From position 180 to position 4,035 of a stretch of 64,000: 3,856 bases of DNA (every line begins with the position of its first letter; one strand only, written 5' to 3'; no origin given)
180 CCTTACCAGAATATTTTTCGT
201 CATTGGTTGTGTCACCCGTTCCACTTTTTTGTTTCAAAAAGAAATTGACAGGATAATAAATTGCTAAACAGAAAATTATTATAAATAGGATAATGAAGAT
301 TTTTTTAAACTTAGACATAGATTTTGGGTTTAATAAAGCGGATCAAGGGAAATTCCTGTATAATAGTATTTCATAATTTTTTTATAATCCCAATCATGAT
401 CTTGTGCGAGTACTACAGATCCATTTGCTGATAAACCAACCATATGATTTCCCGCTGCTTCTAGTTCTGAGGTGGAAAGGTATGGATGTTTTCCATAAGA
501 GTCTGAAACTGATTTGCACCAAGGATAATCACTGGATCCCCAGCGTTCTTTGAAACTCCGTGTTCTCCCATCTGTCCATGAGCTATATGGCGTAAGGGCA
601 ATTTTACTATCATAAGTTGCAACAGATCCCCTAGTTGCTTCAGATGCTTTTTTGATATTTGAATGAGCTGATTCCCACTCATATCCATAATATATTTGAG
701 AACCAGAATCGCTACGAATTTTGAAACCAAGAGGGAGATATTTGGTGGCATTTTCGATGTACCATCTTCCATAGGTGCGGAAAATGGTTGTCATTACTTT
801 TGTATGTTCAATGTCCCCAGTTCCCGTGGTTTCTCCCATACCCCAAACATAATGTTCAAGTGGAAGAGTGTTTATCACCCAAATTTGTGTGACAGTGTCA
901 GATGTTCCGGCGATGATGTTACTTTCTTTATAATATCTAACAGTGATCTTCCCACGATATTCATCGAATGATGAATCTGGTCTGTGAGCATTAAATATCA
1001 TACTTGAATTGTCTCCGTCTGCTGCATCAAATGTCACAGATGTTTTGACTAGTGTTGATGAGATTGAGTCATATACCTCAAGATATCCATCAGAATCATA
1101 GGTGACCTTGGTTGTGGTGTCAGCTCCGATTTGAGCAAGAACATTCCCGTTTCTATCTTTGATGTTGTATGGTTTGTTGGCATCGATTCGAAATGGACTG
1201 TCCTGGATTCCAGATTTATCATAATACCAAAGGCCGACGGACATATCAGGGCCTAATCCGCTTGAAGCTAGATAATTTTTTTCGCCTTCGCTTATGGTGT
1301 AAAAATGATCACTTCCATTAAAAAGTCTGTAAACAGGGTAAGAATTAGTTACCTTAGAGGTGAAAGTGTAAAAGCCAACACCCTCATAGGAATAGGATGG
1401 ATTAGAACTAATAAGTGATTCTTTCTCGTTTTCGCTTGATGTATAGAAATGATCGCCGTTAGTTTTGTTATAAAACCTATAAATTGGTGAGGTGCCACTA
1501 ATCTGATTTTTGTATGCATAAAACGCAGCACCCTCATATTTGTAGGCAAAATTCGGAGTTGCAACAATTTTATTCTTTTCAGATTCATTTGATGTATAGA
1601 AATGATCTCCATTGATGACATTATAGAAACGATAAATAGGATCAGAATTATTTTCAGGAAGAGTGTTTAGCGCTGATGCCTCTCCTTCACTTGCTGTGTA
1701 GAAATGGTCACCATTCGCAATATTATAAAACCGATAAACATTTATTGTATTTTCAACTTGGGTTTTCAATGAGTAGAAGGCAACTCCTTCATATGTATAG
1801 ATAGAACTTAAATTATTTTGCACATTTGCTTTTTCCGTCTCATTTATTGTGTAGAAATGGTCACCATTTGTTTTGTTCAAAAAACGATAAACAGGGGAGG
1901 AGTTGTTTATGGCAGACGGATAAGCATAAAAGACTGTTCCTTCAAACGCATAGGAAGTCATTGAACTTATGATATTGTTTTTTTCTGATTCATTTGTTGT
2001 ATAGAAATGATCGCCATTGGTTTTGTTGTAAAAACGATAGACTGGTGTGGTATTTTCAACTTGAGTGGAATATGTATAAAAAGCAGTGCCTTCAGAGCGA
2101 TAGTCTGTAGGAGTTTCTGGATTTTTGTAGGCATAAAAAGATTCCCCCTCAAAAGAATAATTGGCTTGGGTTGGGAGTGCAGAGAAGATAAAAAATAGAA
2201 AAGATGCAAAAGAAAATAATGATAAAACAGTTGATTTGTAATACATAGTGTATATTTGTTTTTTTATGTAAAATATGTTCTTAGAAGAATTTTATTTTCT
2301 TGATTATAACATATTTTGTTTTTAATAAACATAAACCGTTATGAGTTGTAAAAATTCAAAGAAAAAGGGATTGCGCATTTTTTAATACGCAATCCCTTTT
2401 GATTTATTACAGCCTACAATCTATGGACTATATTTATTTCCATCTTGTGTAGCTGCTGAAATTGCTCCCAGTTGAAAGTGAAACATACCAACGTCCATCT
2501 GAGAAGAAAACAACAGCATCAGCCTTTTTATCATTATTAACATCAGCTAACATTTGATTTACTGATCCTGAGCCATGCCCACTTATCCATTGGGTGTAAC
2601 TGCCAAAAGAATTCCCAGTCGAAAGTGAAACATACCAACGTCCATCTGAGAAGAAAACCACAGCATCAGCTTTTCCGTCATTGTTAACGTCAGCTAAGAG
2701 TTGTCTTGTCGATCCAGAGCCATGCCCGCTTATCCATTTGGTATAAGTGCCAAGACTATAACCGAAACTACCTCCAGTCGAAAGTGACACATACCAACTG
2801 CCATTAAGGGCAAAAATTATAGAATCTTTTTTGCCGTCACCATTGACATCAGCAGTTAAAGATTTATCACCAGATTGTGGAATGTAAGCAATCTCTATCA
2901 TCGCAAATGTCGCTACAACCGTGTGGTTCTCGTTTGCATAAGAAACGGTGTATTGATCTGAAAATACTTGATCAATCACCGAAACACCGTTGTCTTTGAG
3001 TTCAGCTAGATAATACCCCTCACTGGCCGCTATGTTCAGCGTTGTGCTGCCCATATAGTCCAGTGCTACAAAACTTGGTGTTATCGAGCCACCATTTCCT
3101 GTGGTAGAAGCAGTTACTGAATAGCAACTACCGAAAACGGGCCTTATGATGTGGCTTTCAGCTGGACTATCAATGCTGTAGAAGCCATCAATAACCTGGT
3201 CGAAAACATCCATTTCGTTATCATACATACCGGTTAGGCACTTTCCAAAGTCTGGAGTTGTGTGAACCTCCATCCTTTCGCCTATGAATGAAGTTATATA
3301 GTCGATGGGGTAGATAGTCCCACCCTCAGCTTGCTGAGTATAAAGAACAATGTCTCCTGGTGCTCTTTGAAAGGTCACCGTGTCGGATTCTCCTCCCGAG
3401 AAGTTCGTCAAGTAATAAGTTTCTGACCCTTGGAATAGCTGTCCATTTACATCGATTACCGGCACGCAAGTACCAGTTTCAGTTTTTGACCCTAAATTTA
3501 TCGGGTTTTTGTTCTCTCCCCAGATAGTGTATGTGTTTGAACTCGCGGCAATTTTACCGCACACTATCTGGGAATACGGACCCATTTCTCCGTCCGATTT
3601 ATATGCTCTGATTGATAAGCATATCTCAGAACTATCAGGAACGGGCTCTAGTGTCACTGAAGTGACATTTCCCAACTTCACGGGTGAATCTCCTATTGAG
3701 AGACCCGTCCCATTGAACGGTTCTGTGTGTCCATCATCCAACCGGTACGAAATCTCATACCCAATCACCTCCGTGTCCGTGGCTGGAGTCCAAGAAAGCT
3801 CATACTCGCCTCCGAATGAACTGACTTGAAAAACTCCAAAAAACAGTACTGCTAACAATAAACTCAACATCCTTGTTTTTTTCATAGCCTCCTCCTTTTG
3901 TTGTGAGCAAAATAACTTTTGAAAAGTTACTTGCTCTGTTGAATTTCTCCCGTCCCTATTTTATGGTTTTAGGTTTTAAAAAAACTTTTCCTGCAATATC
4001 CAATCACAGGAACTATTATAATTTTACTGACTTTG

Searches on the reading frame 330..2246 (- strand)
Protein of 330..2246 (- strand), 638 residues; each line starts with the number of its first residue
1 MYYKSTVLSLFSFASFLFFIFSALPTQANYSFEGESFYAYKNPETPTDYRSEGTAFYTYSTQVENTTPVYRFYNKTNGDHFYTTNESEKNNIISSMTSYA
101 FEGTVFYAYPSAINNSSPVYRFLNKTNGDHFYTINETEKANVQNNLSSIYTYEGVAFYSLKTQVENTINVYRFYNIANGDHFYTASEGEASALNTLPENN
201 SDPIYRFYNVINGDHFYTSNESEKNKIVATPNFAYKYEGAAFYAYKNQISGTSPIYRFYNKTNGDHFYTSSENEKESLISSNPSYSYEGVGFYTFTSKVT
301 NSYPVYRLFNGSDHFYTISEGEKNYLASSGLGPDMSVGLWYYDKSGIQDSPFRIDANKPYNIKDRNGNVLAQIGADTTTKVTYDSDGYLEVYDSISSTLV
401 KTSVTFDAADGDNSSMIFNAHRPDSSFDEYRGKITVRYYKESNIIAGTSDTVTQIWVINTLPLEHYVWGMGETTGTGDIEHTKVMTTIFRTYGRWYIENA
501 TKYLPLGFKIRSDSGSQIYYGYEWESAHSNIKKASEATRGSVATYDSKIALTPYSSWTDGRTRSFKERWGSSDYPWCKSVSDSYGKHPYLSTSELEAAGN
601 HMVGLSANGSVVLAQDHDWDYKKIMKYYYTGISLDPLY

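Call 40: search_protein_families(library=pfam, proteins=[window:330-2246:-], max_evalue=0.00001)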
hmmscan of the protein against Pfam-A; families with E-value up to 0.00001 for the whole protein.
window:330-2246:- (638 aa): 2 families
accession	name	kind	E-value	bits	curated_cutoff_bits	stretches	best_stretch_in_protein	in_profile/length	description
PF18885.6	DUF5648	-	1.5e-88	294.4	25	3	203-330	1-123/134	Domain of unknown function (DUF5648)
PF08486.15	SpoIID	-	3.4e-07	31.2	23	1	453-545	3-97/97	Stage II sporulation protein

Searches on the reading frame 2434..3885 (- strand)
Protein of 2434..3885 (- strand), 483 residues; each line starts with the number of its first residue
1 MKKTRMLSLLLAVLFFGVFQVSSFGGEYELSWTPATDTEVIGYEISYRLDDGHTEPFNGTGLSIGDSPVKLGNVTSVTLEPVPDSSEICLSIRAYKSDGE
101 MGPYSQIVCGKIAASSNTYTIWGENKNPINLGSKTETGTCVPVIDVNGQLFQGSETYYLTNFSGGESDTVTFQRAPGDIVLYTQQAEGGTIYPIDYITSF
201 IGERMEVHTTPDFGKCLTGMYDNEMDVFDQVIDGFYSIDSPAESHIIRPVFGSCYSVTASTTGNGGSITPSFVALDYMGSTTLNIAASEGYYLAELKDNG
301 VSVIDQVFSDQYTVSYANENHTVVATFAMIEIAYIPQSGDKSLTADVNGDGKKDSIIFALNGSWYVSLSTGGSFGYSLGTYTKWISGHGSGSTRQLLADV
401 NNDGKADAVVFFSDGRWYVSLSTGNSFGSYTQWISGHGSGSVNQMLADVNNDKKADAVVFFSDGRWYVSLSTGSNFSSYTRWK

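Call 40: search_protein_families(library=pfam, proteins=[window:2434-3885:-], max_evalue=0.00001)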
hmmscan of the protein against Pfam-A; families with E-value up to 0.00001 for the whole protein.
window:2434-3885:- (483 aa): 2 families
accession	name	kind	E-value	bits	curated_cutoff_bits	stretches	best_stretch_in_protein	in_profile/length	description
PF13517.12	FG-GAP_3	-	8.3e-14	52.4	26.9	2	399-459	1-61/61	FG-GAP-like repeat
PF00404.24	Dockerin_1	-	8.8e-06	26.3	22.9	0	332-356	19-47/57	Dockerin type I domain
